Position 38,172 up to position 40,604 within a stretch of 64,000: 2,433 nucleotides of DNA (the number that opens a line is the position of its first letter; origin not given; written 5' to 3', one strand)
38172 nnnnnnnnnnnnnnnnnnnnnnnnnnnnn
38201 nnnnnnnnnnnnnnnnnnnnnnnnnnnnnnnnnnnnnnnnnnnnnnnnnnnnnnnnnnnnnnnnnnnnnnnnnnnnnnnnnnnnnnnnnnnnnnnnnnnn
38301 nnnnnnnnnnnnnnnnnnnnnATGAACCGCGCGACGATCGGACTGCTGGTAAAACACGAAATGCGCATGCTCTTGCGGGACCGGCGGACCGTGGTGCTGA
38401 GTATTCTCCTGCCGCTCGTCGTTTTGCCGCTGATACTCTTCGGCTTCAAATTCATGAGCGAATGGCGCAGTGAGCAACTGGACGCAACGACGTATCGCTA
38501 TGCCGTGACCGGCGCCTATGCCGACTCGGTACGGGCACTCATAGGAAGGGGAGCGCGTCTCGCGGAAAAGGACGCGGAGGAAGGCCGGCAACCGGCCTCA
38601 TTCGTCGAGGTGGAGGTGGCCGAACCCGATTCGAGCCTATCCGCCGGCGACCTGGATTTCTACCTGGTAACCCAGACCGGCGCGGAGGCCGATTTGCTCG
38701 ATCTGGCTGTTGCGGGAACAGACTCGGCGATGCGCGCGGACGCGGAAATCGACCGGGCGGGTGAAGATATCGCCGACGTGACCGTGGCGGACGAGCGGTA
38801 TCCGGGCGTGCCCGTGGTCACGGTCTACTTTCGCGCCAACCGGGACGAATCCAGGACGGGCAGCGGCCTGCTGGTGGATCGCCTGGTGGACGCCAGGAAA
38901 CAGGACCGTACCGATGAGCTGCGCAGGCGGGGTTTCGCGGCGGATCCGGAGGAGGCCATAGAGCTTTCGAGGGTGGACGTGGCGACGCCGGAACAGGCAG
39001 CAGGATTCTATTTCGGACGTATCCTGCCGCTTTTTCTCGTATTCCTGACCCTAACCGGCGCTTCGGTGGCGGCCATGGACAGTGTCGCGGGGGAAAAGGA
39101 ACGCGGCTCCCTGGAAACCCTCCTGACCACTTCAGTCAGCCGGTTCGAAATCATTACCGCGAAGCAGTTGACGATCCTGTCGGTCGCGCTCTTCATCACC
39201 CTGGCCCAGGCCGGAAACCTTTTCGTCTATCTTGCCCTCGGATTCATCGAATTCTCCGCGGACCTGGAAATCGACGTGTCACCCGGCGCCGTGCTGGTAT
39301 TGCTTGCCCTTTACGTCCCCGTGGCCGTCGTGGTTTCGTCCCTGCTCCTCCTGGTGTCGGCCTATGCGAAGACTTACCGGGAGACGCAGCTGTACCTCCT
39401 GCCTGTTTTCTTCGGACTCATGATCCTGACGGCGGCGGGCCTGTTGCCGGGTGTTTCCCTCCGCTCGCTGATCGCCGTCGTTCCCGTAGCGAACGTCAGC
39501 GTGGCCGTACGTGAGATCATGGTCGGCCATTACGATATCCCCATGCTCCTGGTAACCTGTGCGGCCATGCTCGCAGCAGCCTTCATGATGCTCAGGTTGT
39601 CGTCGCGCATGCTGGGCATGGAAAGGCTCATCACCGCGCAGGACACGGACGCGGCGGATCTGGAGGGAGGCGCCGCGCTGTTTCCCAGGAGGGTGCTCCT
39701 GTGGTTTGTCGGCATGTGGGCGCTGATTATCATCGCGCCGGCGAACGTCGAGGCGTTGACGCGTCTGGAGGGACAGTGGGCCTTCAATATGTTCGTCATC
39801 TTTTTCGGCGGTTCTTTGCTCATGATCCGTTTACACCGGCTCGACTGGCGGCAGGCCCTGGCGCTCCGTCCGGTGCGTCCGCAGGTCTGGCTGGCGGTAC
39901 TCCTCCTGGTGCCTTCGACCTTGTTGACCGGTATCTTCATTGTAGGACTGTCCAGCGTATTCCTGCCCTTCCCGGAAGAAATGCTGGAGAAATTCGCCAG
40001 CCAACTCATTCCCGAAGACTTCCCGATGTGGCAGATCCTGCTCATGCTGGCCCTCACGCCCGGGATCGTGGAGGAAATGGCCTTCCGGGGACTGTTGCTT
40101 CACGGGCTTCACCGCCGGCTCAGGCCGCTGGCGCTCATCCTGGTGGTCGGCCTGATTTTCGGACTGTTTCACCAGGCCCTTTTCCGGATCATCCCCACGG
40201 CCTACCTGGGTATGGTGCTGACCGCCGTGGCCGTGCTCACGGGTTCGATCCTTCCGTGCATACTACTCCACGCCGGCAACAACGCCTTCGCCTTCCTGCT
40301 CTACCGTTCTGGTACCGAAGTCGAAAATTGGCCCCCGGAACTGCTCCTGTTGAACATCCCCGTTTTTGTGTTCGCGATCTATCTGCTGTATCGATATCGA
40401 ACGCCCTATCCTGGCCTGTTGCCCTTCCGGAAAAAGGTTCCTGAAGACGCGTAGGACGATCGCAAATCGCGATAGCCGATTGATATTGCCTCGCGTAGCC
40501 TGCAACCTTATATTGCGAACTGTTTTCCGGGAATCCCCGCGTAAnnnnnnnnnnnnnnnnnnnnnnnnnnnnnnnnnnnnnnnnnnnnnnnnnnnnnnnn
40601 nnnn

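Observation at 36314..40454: ABC-2 exporter operon in which the second permease is fused to a CPBP (CAAX / Abi) intramembrane protease domain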

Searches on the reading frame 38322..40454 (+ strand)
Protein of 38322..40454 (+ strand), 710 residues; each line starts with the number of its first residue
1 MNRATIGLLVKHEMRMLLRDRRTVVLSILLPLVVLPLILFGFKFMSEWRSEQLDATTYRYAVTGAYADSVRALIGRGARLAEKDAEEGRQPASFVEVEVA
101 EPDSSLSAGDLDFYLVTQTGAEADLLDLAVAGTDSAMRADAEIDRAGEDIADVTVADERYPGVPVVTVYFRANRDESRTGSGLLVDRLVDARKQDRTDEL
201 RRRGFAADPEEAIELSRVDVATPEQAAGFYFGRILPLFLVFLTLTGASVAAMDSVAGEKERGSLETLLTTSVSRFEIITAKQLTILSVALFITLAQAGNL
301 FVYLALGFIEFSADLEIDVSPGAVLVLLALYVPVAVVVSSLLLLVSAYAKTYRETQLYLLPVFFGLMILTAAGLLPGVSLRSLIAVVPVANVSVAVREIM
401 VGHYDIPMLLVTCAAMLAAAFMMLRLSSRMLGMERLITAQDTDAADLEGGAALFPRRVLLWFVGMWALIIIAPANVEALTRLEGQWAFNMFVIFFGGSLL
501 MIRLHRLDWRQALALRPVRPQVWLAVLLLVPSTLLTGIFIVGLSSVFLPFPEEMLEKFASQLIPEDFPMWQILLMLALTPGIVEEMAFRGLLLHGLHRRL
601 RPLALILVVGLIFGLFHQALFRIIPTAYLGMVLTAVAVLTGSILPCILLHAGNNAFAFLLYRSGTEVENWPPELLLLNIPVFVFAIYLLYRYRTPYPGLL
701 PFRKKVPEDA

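Call 7: search_protein_families(library=pfam, proteins=[window:38322-40454:+], max_evalue=0.01)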
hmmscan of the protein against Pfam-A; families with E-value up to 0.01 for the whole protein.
window:38322-40454:+ (710 aa): 3 families
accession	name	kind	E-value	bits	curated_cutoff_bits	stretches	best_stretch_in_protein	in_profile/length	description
PF12679.13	ABC2_membrane_2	-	3.4e-22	79.4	27.2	1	9-369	3-198/283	ABC-2 family transporter protein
PF02517.21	Rce1-like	-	4.7e-18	65.7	22.4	1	570-656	5-93/93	Type II CAAX prenyl endopeptidase Rce1-like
PF12698.13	ABC2_membrane_3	-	7.6e-17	61.9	31.6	1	22-424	2-342/347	ABC-2 family transporter protein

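Call 8: search_protein_families(library=ncbifam, proteins=[window:38322-40454:+], max_evalue=0.01)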
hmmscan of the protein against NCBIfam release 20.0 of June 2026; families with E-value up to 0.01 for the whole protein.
window:38322-40454:+ (710 aa): 6 families
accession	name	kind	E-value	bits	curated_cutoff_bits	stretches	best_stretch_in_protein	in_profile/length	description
NF041647.1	ABC_perm_CPBP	equivalog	3.9e-128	428.9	435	1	4-661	3-634/636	ABC transporter permease subunit/CPBP intramembrane protease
NF040589.1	CPBP_Synerg_MrtS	equivalog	4.8e-07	30.1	130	1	558-658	59-164/170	Synerg-CTERM system glutamic-type intramembrane protease MrtS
NF038293.1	permease_SagH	equivalog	0.0004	19.3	450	0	9-62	4-56/370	SagH family ABC transporter permease subunit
TIGR03518.1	ABC_perm_GldF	equivalog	0.00061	19.9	288.5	1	240-341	60-160/240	gliding motility-associated ABC transporter permease subunit GldF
NF033192.3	CPBP_JDVT_MrtJ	equivalog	0.00069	20.3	75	1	573-659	2-97/98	JDVT-CTERM system glutamic-type intramembrane protease MrtJ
NF046050.1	CPBP_fam_MroQ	equivalog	0.0096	15.4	270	1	566-659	125-222/243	intramembrane glutamic endopeptidase MroQ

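Call 10: find_homologous_proteins(query=window:38322-40454:+)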
Query window:38322-40454:+ (710 aa): 636 proteins with E <= 0.001 among 8000 candidates; the best 120 are listed.
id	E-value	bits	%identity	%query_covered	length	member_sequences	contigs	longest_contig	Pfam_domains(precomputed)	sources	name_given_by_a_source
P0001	0.0e+0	1469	94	100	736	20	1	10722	PF12679.14,PF02517.22,PF12698.14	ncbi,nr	ncbi:MAG: ABC transporter permease subunit [Gemmatimonadetes bacterium]|nr:ABC transporter permease 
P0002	0.0e+0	1466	95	100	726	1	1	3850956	PF12679.14,PF02517.22,PF12698.14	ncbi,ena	-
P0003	0.0e+0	1426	92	100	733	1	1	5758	PF12679.14,PF02517.22,PF12698.14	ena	-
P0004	0.0e+0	1415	92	100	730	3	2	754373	PF12679.14,PF02517.22,PF12698.14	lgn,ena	-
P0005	0.0e+0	1343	88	100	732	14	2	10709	PF12679.14,PF02517.22,PF12698.14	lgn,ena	-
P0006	0.0e+0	1341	87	100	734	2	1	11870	PF12679.14,PF02517.22,PF12698.14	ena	-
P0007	0.0e+0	1335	87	100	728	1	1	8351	PF12679.14,PF02517.22,PF12698.14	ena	-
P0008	0.0e+0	1331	87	100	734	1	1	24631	PF12679.14,PF02517.22,PF12698.14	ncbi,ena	-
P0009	0.0e+0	1325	86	100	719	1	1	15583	PF12679.14,PF02517.22,PF12698.14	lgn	-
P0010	0.0e+0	1323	86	100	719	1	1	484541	PF12679.14,PF02517.22,PF12698.14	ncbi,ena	-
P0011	0.0e+0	1311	85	100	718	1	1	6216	PF12679.14,PF02517.22,PF12698.14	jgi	-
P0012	0.0e+0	1305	83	100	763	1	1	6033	PF12679.14,PF02517.22,PF12698.14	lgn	-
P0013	0.0e+0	1296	84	100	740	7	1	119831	PF12679.14,PF02517.22,PF12698.14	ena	-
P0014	0.0e+0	1267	83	100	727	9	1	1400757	PF12679.14,PF02517.22,PF12698.14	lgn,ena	-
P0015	0.0e+0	1263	83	99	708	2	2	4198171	PF12679.14,PF02517.22,PF12698.14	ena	-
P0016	0.0e+0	1258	83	99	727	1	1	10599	PF12679.14,PF02517.22,PF12698.14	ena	-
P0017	0.0e+0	1258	81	100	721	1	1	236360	PF12679.14,PF02517.22,PF12698.14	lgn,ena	-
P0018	0.0e+0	1252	83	99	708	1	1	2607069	PF12679.14,PF02517.22,PF12698.14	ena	-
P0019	0.0e+0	1252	82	100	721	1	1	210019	PF12679.14,PF02517.22,PF12698.14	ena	-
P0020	0.0e+0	1251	83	99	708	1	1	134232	PF12679.14,PF02517.22,PF12698.14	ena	-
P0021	0.0e+0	1250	81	100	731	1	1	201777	PF12679.14,PF02517.22,PF12698.14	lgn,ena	-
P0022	0.0e+0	1248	83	99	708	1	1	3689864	PF12679.14,PF02517.22,PF12698.14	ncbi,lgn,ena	-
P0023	0.0e+0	1247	82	99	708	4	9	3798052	PF12679.14,PF02517.22,PF12698.14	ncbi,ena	-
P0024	0.0e+0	1245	83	99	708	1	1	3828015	PF12679.14,PF02517.22,PF12698.14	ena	-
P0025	0.0e+0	1243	82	99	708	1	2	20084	PF12679.14,PF02517.22,PF12698.14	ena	-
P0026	0.0e+0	1239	80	100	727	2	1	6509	PF12679.14,PF02517.22,PF12698.14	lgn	-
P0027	0.0e+0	1223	79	100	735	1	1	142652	PF12679.14,PF02517.22,PF12698.14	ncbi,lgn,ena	-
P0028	0.0e+0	1222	77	100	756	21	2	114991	PF12679.14,PF02517.22,PF12698.14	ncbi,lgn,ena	-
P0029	0.0e+0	1222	80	100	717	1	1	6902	PF12679.14,PF02517.22,PF12698.14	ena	-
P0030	0.0e+0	1215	78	100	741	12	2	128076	PF12679.14,PF02517.22,PF12698.14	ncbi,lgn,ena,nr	ncbi:MAG: CPBP family intramembrane metalloprotease [Gemmatimonadetes bacterium]|nr:CPBP family intr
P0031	0.0e+0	1214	75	100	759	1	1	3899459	PF12679.14,PF02517.22,PF12698.14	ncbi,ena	-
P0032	0.0e+0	1212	77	99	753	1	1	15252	PF12679.14,PF02517.22,PF12698.14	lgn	-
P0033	0.0e+0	1208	80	99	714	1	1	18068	PF12679.14,PF02517.22,PF12698.14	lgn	-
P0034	0.0e+0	1208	78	99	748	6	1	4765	PF12679.14,PF02517.22,PF12698.14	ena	-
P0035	0.0e+0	1206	80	100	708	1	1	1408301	PF12679.14,PF02517.22,PF12698.14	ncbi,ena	-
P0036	0.0e+0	1205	76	99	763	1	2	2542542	PF12679.14,PF02517.22,PF12698.14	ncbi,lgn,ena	-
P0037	0.0e+0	1204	77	99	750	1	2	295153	PF12679.14,PF02517.22,PF12698.14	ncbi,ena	-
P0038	0.0e+0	1204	78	100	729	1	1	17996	PF12679.14,PF02517.22,PF12698.14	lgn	-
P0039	0.0e+0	1186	75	99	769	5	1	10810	PF12679.14,PF02517.22,PF12698.14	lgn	-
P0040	4.1e-259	880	57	99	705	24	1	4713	PF12679.14,PF02517.22,PF12698.14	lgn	-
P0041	3.9e-249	847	56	99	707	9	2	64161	PF12679.14,PF02517.22,PF12698.14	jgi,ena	jgi:sodium transport system permease protein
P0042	6.2e-223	761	53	98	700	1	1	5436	PF12679.14,PF02517.22,PF12698.14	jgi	jgi:sodium transport system permease protein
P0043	1.7e-220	752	53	98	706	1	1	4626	PF12679.14,PF01061.30,PF02517.22,PF12698.14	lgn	-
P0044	9.9e-212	723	50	98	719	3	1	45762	PF12679.14,PF02517.22,PF12698.14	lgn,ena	-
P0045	1.1e-210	720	52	100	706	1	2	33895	PF12679.14,PF02517.22,PF12698.14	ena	-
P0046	7.6e-207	707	50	99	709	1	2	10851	PF12679.14,PF02517.22,PF12698.14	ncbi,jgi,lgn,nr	ncbi:MAG: CPBP family intramembrane metalloprotease [candidate division Zixibacteria bacterium]|nr:C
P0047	7.8e-201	687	51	98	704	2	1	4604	PF12679.14,PF02517.22,PF12698.14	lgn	-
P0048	2.8e-200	686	50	98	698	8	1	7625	PF12679.14,PF02517.22,PF12698.14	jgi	-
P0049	7.5e-198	678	51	93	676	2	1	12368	PF12679.14,PF02517.22,PF12698.14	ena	-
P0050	2.5e-197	676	49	98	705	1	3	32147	PF12679.14,PF02517.22,PF12698.14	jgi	-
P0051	3.4e-197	675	48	99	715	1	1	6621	PF12679.14,PF02517.22,PF12698.14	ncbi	-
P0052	4.6e-197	675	49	98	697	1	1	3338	PF12679.14,PF02517.22,PF12698.14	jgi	jgi:sodium transport system permease protein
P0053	9.7e-197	674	49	98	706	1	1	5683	PF12679.14,PF02517.22,PF12698.14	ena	-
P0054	5.0e-195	668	49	98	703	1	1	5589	PF12679.14,PF02517.22,PF12698.14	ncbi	-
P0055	8.8e-194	664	48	98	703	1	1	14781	PF12679.14,PF02517.22,PF12698.14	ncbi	-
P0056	1.9e-193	663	48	98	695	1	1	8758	PF12679.14,PF02517.22,PF12698.14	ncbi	-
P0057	2.0e-193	663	48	98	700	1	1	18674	PF12679.14,PF02517.22,PF12698.14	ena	-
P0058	2.3e-193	663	47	98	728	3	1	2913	PF12679.14,PF02517.22,PF12698.14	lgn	-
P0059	6.3e-193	661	47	98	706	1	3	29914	PF12679.14,PF02517.22,PF12698.14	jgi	jgi:sodium transport system permease protein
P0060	7.2e-193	661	48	98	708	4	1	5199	PF12679.14,PF02517.22,PF12698.14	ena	-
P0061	8.7e-193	661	49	98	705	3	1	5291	PF12679.14,PF02517.22,PF12698.14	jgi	jgi:sodium transport system permease protein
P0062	5.6e-192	658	47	99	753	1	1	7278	PF12679.14,PF02517.22,PF12698.14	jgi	jgi:sodium transport system permease protein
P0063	5.7e-192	658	48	98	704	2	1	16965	PF12679.14,PF02517.22,PF12698.14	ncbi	-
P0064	6.7e-192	658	48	98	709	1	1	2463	PF12679.14,PF02517.22,PF12698.14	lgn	-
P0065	1.0e-191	657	48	99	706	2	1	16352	PF12679.14,PF02517.22,PF12698.14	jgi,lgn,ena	-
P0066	1.2e-191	657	47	98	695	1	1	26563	PF12679.14,PF02517.22,PF12698.14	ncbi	-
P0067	1.4e-191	657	48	98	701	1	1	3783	PF12679.14,PF02517.22,PF12698.14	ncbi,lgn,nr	ncbi:MAG TPA: ABC transporter permease subunit/CPBP intramembrane protease [Acidobacteriota bacteriu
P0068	2.2e-191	656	48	99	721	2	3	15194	PF12679.14,PF02517.22,PF12698.14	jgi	jgi:sodium transport system permease protein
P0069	2.7e-191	656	50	98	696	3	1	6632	PF12679.14,PF02517.22,PF12698.14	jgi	jgi:sodium transport system permease protein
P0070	3.1e-191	656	48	98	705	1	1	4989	PF12679.14,PF02517.22,PF12698.14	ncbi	-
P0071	3.7e-191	656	48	100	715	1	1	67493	PF12679.14,PF02517.22,PF12698.14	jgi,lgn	jgi:sodium transport system permease protein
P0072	5.9e-191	655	48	98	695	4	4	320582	PF12679.14,PF02517.22,PF12698.14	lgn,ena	-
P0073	1.1e-190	654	47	98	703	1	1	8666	PF12679.14,PF02517.22,PF12698.14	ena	-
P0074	1.2e-190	654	48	98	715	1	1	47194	PF12679.14,PF02517.22,PF12698.14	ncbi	-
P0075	2.3e-190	653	47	98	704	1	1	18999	PF12679.14,PF02517.22,PF12698.14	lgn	-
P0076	2.5e-190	653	46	98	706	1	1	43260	PF12679.14,PF02517.22,PF12698.14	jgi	jgi:sodium transport system permease protein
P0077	2.9e-190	653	48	98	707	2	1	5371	PF12679.14,PF02517.22,PF12698.14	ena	-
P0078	3.5e-190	652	47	98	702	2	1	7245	PF12679.14,PF02517.22,PF12698.14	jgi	jgi:sodium transport system permease protein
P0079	3.7e-190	652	48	98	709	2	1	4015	PF12679.14,PF02517.22,PF12698.14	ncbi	-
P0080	3.8e-190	652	49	98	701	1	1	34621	PF12679.14,PF02517.22,PF12698.14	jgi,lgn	jgi:sodium transport system permease protein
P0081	4.0e-190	652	47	98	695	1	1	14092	PF12679.14,PF02517.22,PF12698.14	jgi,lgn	jgi:sodium transport system permease protein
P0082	9.1e-190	651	47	98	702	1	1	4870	PF12679.14,PF02517.22,PF12698.14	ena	-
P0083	2.1e-189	650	47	98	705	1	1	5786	PF12679.14,PF02517.22,PF12698.14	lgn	-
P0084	5.0e-189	648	49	98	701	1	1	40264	PF12679.14,PF02517.22,PF12698.14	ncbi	-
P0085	1.0e-188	647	47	98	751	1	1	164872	PF12679.14,PF02517.22,PF12698.14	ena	-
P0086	1.2e-188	647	49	98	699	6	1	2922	PF12679.14,PF02517.22,PF12698.14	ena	-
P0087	1.6e-188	647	47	98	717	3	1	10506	PF12679.14,PF02517.22,PF12698.14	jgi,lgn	jgi:sodium transport system permease protein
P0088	2.0e-188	646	47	98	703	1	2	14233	PF12679.14,PF02517.22,PF12698.14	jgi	jgi:sodium transport system permease protein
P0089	3.8e-188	646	47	99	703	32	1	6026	PF12679.14,PF02517.22,PF12698.14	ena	-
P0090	4.5e-188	645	47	98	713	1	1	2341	PF12679.14,PF02517.22,PF12698.14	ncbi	-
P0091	4.7e-188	645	48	98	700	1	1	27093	PF12679.14,PF02517.22,PF12698.14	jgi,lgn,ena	-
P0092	6.8e-188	645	48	98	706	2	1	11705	PF12679.14,PF02517.22,PF12698.14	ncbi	-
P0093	7.5e-188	645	47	99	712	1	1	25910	PF12679.14,PF02517.22,PF12698.14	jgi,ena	-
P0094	1.5e-187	644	48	98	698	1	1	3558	PF12679.14,PF02517.22,PF12698.14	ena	-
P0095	3.7e-187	642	47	98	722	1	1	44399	PF12679.14,PF02517.22,PF12698.14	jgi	-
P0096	4.0e-187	642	47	99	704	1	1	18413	PF12679.14,PF02517.22,PF12698.14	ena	-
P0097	5.2e-187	642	46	98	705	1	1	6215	PF12679.14,PF02517.22,PF12698.14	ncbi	-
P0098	5.3e-187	642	47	99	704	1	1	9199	PF12679.14,PF02517.22,PF12698.14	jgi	jgi:sodium transport system permease protein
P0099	5.8e-187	642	47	99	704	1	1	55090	PF12679.14,PF02517.22,PF12698.14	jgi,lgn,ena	-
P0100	1.0e-186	641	47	98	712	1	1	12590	PF12679.14,PF02517.22,PF12698.14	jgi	jgi:sodium transport system permease protein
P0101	1.1e-186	641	48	98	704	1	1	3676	PF12679.14,PF02517.22,PF12698.14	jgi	-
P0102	1.4e-186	640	47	99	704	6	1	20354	PF12679.14,PF02517.22,PF12698.14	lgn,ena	-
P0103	1.9e-186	640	47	98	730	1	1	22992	PF12679.14,PF02517.22,PF12698.14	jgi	jgi:sodium transport system permease protein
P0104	1.9e-186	640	47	98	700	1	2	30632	PF12679.14,PF02517.22,PF12698.14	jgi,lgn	jgi:sodium transport system permease protein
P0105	5.0e-186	639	48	99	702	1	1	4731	PF12679.14,PF02517.22,PF12698.14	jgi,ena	-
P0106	5.1e-186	639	46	98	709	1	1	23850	PF12679.14,PF02517.22,PF12698.14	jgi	jgi:sodium transport system permease protein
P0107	6.2e-186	638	48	98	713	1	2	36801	PF12679.14,PF02517.22,PF12698.14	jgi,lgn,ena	-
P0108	8.1e-186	638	46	98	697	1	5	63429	PF12679.14,PF02517.22,PF12698.14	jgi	jgi:sodium transport system permease protein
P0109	8.9e-186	638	46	98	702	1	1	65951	PF12679.14,PF02517.22,PF12698.14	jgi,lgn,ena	-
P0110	9.0e-186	638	46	99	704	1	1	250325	PF12679.14,PF02517.22,PF12698.14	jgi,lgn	jgi:sodium transport system permease protein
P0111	1.8e-185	637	48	100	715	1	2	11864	PF12679.14,PF02517.22,PF12698.14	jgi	jgi:ABC-type Na+ efflux pump permease subunit/membrane protease YdiL (CAAX protease family)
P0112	2.0e-185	637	46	98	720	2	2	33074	PF12679.14,PF02517.22,PF12698.14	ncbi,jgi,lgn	jgi:sodium transport system permease protein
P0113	2.8e-185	636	47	98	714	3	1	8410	PF12679.14,PF02517.22,PF12698.14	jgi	jgi:sodium transport system permease protein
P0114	6.1e-185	635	46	99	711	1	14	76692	PF12679.14,PF02517.22,PF12698.14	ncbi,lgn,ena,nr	ncbi:MAG: ABC transporter permease subunit [Acidobacteriia bacterium]|nr:ABC transporter permease su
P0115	1.5e-184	634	46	98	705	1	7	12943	PF12679.14,PF02517.22,PF12698.14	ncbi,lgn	-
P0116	2.3e-184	633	48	98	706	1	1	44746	PF12679.14,PF02517.22,PF12698.14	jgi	jgi:sodium transport system permease protein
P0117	4.5e-184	632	47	100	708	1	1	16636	PF12679.14,PF02517.22,PF12698.14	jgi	jgi:sodium transport system permease protein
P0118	5.9e-184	632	46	98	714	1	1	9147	PF12679.14,PF02517.22,PF12698.14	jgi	jgi:sodium transport system permease protein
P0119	3.0e-183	629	47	98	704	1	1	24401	PF12679.14,PF02517.22,PF12698.14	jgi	jgi:sodium transport system permease protein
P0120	3.2e-183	629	47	98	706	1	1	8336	PF12679.14,PF02517.22,PF12698.14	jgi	jgi:ABC-type Na+ efflux pump permease subunit/membrane protease YdiL (CAAX protease family)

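Call 14: find_related_loci(query=window:38322-40454:+, collection=genome_contigs, flank=8000)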
Query window:38322-40454:+ (710 aa) in genome_contigs; peptide patterns used: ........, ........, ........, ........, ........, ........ (x = any residue, [..] = any of these).
96 stretches matched a pattern; 22 encode a relative of the query (tblastn E <= 1e-3); 21 distinct loci.
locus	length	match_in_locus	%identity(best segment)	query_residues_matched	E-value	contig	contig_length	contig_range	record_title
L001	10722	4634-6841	94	1-710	0e+0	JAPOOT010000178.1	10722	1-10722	MAG: Gemmatimonadetes bacterium isolate APA_bin_41 c_000000127942, whole genome shotgun sequence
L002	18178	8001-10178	95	1-710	0e+0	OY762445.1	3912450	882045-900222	MAG: bacterium isolate 4d88f91b-64ba-49ef-9c7d-4906d56127d1 genome assembly, chromosome: 1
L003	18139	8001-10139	88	1-709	0e+0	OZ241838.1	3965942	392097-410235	MAG: bacterium isolate 834f4656-8c40-439b-be50-31c876aeaf38 genome assembly, chromosome: 1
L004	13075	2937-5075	88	1-709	0e+0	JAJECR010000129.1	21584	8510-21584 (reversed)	MAG: Candidatus Latescibacterota bacterium isolate jk18xAbins.29 k141_443492, whole genome shotgun sequence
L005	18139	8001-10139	88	1-709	0e+0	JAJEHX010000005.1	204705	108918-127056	MAG: Candidatus Latescibacterota bacterium isolate p16x63bins.21 k141_153287, whole genome shotgun sequence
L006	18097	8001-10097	82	1-706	0e+0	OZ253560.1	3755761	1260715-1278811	MAG: bacterium isolate 97c2cdc3-07c5-4390-9168-6b920e0bec44 genome assembly, chromosome: 1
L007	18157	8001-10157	83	1-707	0e+0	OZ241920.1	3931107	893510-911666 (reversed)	MAG: bacterium isolate c159a2c7-7ae9-43f8-b1c6-a8821b09048b genome assembly, chromosome: 1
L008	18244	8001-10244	77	1-709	0e+0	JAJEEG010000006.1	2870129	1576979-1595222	MAG: Candidatus Latescibacterota bacterium isolate p16x34bins.14 k141_287726, whole genome shotgun sequence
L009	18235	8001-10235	77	1-709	0e+0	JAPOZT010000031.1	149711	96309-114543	MAG: Gemmatimonadetes bacterium isolate IRC1_bin_16 NODE_99_length_149711_cov_20.4458, whole genome shotgun sequence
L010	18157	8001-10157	80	1-707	0e+0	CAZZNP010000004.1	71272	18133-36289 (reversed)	MAG TPA_asm: uncultured Gemmatimonadota bacterium isolate SRP109090_co2_50 genome assembly, contig: NODE_415_length_7127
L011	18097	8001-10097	82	1-706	0e+0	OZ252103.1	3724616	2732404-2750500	MAG: bacterium isolate 8b9b2d7a-c40d-4f90-8ad6-3455a0001c0c genome assembly, chromosome: 1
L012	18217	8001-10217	77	1-706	0e+0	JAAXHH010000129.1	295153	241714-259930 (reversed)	MAG: Candidatus Latescibacterota bacterium isolate Plut_88884 unfiltered_Plut_88884_genomic_contig_200116, whole genome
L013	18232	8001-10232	77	1-708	0e+0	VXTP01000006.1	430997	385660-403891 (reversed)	MAG: Gemmatimonadetes bacterium isolate SB0665_bin_8 NODE_5_length_430997_cov_13.586640, whole genome shotgun sequence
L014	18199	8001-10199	78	1-709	0e+0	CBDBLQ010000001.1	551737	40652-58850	MAG: bacterium isolate 7e3eab2d-bf14-4947-a8f9-fc6ddb354d52 genome assembly, contig: contig_1, whole genome shotgun sequ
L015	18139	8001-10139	86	1-709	0e+0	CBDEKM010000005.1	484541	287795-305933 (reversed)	MAG: bacterium isolate fecf1fe2-d5d3-4dbd-a99f-11e0e87e1ef0 genome assembly, contig: contig_5, whole genome shotgun sequ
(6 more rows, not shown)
